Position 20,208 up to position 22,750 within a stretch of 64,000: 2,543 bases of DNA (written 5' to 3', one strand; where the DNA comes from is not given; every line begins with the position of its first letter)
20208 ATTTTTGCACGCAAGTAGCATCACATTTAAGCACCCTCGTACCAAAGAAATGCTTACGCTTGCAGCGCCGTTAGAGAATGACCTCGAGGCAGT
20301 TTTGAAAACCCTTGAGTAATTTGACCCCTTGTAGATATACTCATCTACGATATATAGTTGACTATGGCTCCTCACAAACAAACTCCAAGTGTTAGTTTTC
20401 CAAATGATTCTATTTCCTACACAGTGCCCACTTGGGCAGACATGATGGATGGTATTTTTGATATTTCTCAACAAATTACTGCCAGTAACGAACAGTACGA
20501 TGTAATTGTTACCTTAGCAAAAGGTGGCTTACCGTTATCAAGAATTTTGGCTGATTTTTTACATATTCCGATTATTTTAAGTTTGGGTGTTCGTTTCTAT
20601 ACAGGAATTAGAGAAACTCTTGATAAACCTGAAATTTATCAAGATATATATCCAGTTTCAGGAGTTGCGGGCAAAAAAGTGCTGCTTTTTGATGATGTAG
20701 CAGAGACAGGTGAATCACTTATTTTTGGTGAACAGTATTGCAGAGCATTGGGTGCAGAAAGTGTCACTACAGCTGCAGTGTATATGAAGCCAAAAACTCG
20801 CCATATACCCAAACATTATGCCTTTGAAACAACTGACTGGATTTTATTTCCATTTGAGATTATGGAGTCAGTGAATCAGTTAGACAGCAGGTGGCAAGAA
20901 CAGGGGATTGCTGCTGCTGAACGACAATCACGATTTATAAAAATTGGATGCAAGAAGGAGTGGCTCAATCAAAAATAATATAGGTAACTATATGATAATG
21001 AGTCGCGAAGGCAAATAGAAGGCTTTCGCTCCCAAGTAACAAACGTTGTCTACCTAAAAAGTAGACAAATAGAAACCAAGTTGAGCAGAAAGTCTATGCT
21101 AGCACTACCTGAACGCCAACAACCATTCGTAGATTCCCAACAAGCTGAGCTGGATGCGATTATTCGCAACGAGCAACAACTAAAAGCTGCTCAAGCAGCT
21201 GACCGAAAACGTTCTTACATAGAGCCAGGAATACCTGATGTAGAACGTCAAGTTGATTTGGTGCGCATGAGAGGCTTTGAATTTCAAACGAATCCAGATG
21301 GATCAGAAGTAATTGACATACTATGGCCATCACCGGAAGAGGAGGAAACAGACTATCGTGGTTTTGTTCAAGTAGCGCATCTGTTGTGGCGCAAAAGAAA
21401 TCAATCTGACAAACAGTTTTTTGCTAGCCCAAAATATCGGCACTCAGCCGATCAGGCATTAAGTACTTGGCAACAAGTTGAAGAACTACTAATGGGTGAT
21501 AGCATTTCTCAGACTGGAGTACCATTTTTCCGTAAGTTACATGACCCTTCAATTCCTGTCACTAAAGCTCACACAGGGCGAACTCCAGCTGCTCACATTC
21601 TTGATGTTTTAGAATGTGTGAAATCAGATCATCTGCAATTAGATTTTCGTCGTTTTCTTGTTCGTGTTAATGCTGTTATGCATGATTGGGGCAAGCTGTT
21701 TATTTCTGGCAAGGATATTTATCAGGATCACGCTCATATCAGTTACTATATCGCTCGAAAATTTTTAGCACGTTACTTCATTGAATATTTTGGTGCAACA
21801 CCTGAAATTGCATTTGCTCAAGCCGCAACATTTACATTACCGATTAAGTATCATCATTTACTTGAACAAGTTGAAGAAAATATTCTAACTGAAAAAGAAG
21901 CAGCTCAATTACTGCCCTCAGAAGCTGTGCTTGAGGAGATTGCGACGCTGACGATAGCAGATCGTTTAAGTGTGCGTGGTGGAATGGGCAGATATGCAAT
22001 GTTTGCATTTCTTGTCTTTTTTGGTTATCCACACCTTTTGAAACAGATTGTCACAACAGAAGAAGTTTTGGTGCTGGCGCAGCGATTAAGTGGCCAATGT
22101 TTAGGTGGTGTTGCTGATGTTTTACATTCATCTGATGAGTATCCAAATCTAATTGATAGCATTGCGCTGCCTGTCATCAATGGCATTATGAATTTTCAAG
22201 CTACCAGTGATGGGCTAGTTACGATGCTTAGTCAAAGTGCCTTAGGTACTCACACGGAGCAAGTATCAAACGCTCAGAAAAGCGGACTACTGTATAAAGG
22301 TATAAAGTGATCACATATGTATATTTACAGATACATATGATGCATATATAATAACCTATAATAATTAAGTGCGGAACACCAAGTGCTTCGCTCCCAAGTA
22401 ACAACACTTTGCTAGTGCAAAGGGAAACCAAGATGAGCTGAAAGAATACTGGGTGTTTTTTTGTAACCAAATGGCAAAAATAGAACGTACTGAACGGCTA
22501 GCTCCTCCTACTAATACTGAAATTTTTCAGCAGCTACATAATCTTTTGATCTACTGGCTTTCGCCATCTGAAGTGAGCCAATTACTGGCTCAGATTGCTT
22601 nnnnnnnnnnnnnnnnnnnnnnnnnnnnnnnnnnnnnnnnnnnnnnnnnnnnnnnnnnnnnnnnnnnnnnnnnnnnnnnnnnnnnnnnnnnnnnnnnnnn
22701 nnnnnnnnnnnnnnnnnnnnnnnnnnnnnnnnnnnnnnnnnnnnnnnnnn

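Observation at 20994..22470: Duplicated 70-nt leader element with covarying hairpin upstream of two unrelated hypothetical genes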

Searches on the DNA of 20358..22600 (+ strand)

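Call 4: search_rna_families(source=window, start=20900, end=22600, threshold=evalue, max_evalue=10, show_alignments=3)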
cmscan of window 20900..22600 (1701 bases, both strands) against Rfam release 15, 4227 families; matches with E-value up to 10: 5.
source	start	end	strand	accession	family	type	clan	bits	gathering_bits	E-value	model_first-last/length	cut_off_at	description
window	22309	22410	+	RF04323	Pestivirus-3UTR-SLIV-SLII-BVDV-1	Gene; sRNA;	CL00151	22.6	90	8.7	1-128/128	no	Pestivirus 3' UTR SLIV and SLII bovine viral diarrhea virus (BVDV-1)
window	21814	21869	-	RF00574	SNORD69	Gene; snRNA; snoRNA; CD-box;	-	18.6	37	4.3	1-77/77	no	Small nucleolar RNA SNORD69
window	21561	21645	-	RF00321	snoZ247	Gene; snRNA; snoRNA; CD-box;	-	17.1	38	3.4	1-139/139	no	Small nucleolar RNA Z247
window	22563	22598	-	RF02262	MAT2A_C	Cis-reg;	-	16.3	47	5.9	1-52/52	no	MAT2A 3'UTR stem loop C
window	22069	22163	-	RF01693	Bacteroidales-1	Gene; sRNA;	-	16.1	60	7.2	1-179/179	no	Bacteroidales-1 6S-Bacteroidales RNA suggested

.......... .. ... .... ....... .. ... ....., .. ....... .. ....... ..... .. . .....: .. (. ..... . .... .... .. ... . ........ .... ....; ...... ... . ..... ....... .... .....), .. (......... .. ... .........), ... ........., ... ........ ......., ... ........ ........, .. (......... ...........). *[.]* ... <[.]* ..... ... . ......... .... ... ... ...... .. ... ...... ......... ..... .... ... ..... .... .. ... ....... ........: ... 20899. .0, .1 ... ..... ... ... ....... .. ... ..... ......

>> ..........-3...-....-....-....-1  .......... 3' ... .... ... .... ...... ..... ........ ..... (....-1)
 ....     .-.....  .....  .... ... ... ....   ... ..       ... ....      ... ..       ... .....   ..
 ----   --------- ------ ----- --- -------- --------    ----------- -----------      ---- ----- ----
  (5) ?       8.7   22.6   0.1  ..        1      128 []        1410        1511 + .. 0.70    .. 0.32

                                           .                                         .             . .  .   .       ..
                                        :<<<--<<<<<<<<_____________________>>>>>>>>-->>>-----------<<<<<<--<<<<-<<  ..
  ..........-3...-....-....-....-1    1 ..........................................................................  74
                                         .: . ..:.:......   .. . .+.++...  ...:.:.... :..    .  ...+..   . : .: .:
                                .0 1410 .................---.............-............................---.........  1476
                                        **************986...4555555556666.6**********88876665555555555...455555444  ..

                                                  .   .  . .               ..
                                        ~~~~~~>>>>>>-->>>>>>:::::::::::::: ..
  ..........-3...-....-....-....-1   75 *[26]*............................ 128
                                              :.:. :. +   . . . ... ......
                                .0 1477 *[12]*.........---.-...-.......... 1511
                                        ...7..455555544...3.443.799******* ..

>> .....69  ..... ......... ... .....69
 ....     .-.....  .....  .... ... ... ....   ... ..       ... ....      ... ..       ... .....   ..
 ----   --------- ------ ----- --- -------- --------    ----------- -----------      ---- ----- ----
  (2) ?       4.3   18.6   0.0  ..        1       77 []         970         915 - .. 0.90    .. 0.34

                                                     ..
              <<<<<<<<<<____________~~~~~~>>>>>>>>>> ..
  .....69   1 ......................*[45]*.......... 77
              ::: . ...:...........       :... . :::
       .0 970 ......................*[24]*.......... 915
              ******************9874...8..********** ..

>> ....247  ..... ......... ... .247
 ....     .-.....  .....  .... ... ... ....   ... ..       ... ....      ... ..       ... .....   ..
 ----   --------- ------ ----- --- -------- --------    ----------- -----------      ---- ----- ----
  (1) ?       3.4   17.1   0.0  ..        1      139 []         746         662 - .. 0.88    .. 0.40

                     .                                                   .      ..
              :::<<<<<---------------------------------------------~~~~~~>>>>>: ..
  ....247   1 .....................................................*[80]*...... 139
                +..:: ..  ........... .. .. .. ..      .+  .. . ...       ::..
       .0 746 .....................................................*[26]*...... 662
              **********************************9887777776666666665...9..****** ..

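Call 93: search_with_rna_model(model_id=R1, sources=[L049, L050, L051, L052, L053, L054, L055], filters=off, max_evalue=1, show_alignments=6)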
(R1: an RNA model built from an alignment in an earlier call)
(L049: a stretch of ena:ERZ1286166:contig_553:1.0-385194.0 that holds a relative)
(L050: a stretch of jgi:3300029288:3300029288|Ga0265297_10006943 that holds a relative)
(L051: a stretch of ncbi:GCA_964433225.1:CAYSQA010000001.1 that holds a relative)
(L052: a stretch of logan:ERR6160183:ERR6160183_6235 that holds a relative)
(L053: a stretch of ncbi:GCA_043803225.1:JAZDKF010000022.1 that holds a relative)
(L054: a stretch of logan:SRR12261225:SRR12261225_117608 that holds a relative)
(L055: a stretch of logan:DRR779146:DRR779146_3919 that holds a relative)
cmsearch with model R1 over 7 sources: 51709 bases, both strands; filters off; matches with E-value up to 1: 9.
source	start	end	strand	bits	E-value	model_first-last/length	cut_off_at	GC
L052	4289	4392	+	64.7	1.1e-14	1-96/96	no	0.5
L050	3229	3326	+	55.2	3.9e-12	1-96/96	no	0.35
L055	3362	3460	+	48.2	3e-10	1-96/96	no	0.41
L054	4243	4330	+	47.9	3.6e-10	1-96/96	no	0.53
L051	3437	3478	+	14.8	0.28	1-96/96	no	0.26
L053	5917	6002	-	14.6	0.32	1-96/96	no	0.37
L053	6017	6111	-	13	0.85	1-96/96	no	0.38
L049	2551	2599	-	13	0.86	1-96/96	no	0.31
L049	3471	3530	-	13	0.88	1-96/96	no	0.32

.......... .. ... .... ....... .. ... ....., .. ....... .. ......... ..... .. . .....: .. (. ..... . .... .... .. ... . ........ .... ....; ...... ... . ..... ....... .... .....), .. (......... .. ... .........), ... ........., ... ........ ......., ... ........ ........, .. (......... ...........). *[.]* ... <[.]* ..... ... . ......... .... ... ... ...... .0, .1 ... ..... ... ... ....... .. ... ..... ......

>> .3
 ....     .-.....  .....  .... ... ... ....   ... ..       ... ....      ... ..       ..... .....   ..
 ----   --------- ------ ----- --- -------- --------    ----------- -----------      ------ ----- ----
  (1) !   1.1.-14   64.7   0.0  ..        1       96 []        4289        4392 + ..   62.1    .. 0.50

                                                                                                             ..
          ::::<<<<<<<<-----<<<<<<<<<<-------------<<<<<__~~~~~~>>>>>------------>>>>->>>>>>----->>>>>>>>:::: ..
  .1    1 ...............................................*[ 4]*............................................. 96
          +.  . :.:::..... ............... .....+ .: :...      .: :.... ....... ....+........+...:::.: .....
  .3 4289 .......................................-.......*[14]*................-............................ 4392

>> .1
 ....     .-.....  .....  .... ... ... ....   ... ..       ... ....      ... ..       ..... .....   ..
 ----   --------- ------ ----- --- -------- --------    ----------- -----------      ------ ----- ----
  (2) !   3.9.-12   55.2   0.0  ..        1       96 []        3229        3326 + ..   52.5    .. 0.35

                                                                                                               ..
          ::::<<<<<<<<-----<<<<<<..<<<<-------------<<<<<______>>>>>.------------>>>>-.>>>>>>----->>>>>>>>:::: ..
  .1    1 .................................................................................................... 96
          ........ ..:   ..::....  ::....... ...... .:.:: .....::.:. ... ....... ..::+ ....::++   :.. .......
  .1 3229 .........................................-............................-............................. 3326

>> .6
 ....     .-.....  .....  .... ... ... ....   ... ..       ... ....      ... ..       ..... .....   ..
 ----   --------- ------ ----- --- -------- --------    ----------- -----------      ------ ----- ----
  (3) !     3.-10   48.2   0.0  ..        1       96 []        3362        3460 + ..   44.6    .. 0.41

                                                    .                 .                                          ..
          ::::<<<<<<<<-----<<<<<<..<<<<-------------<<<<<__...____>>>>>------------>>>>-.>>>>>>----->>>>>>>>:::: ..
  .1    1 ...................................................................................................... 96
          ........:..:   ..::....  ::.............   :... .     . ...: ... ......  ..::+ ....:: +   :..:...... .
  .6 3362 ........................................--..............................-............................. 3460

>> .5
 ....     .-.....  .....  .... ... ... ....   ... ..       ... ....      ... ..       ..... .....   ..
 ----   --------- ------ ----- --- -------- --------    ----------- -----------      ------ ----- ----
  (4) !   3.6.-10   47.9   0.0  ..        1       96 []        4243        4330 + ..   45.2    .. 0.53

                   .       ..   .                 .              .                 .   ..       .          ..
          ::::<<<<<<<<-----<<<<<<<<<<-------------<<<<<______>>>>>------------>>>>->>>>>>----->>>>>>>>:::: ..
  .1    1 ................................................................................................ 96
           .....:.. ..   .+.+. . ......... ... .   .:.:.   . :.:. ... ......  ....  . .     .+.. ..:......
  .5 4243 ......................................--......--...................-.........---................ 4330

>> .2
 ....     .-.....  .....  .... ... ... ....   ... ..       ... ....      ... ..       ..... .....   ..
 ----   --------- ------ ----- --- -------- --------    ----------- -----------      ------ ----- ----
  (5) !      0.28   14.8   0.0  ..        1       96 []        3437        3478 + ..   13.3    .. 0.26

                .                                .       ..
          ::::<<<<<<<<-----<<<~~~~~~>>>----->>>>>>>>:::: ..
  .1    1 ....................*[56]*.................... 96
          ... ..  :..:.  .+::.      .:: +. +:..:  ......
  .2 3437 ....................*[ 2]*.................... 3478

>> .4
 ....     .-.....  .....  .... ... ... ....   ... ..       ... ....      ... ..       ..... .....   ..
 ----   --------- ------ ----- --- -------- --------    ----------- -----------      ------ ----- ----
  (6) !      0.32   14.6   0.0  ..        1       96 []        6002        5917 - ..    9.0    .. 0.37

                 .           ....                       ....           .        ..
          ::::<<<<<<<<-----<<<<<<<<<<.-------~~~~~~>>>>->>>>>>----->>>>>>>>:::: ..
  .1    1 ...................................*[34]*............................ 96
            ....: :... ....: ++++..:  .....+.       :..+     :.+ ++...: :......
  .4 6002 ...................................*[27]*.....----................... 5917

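Call 105: search_rna_families(sources=[L049, L050, L051, L052, L053, L054, L055, L006, L011, L013, L032, L039, L041, L045, L033, L007, L022, L016, L025], threshold=gathering)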
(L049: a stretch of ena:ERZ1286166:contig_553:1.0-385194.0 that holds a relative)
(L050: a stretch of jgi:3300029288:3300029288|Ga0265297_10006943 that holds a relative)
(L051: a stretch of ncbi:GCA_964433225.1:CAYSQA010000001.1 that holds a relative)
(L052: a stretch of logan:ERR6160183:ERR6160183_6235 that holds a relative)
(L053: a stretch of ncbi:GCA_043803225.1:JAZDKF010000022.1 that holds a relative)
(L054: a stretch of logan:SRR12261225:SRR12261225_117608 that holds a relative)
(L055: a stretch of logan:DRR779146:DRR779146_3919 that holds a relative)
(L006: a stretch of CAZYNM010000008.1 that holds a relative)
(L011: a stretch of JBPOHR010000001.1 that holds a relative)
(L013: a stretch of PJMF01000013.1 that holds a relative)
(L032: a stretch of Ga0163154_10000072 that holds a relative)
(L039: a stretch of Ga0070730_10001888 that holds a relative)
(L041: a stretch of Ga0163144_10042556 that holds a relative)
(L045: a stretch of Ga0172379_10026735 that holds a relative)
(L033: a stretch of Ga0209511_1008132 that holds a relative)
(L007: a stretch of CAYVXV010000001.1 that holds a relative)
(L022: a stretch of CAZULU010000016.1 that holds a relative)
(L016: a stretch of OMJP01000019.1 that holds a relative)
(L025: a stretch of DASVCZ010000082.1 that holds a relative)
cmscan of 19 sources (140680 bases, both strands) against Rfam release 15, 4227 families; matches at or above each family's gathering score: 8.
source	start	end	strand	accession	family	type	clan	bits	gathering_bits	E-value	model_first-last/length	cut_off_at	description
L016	1606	2000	-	RF00023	tmRNA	Gene;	CL00001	88.9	47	7.7e-33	1-374/374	no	transfer-messenger RNA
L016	4789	4862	-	RF00005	tRNA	Gene; tRNA;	CL00001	71.3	29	3e-13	1-71/71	no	tRNA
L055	1526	1609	+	RF00005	tRNA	Gene; tRNA;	CL00001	62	29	1.1e-10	1-71/71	no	tRNA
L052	414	499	+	RF00005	tRNA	Gene; tRNA;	CL00001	60.6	29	2.7e-10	1-71/71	no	tRNA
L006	360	445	+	RF00005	tRNA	Gene; tRNA;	CL00001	58.5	29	1e-09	1-71/71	no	tRNA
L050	1457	1540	+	RF00005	tRNA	Gene; tRNA;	CL00001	57.2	29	2.3e-09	1-71/71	no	tRNA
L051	1239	1322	+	RF00005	tRNA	Gene; tRNA;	CL00001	56.5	29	3.6e-09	1-71/71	no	tRNA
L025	7858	7921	-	RF00005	tRNA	Gene; tRNA;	CL00001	29.3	29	0.11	20-71/71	5'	tRNA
